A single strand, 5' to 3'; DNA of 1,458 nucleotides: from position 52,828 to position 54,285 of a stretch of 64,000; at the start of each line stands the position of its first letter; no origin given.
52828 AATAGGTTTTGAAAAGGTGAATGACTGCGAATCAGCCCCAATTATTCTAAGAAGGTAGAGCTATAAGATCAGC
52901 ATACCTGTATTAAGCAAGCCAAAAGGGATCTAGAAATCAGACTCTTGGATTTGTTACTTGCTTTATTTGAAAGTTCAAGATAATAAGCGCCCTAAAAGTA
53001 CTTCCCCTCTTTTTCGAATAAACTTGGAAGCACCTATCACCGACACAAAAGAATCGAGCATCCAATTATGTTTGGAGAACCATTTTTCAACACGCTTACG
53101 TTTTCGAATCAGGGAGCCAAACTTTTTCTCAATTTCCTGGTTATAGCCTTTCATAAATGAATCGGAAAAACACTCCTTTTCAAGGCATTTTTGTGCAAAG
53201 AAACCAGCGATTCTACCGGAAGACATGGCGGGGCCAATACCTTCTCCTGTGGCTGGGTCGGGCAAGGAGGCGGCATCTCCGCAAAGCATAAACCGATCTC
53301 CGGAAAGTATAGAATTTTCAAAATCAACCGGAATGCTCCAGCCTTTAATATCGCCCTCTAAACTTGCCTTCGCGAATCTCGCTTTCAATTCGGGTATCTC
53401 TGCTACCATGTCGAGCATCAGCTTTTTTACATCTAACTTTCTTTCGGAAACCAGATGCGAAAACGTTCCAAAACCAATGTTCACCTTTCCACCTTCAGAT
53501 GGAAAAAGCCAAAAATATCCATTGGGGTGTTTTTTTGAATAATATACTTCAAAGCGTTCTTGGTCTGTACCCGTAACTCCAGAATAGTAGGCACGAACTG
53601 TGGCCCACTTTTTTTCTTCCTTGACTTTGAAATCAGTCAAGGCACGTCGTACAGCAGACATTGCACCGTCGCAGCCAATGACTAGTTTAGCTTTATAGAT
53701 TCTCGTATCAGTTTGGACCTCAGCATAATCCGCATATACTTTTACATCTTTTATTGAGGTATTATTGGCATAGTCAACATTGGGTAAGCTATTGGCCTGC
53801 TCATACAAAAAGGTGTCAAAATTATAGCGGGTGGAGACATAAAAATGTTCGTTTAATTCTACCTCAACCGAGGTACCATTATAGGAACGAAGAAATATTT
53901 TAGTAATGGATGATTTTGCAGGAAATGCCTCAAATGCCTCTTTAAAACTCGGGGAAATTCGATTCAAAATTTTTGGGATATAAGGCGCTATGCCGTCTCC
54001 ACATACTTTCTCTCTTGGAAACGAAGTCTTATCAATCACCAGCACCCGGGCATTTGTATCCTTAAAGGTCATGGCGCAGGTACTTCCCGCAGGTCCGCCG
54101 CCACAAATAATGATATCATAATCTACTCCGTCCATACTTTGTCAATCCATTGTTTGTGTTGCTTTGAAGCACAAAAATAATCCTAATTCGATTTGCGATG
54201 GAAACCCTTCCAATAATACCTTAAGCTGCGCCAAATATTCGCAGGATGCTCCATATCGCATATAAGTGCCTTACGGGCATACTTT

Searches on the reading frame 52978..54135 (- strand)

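Call 88: search_protein_families(library=pfam, proteins=[window:52978-54135:-], max_evalue=0.001)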
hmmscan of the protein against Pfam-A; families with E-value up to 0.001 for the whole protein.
window:52978-54135:- (386 aa): 8 families
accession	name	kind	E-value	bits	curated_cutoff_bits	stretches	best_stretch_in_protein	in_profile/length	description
PF01494.25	FAD_binding_3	-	9.1e-13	48.6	22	1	6-304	2-308/349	FAD binding domain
PF03486.20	HI0933_like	-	1.7e-07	31.4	50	1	7-161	2-167/244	HI0933-like protein Rossmann domain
PF22578.2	GGR_cat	-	3.2e-07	30.5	27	1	184-243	10-67/88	Geranylgeranyl reductase catalytic domain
PF13738.12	Pyr_redox_3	-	1.1e-06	28.6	30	1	9-164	1-140/305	Pyridine nucleotide-disulphide oxidoreductase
PF07992.20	Pyr_redox_2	-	1.4e-05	25.1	26.1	1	6-40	1-36/291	Pyridine nucleotide-disulphide oxidoreductase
PF01266.30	DAO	-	4.1e-05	23.7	27.9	0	7-40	1-34/353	FAD dependent oxidoreductase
PF12831.13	FAD_oxidored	-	6.1e-05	22.9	27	1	7-39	1-33/416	FAD dependent oxidoreductase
PF00890.30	FAD_binding_2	-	0.00023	20.9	20.4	1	7-38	1-32/414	FAD binding domain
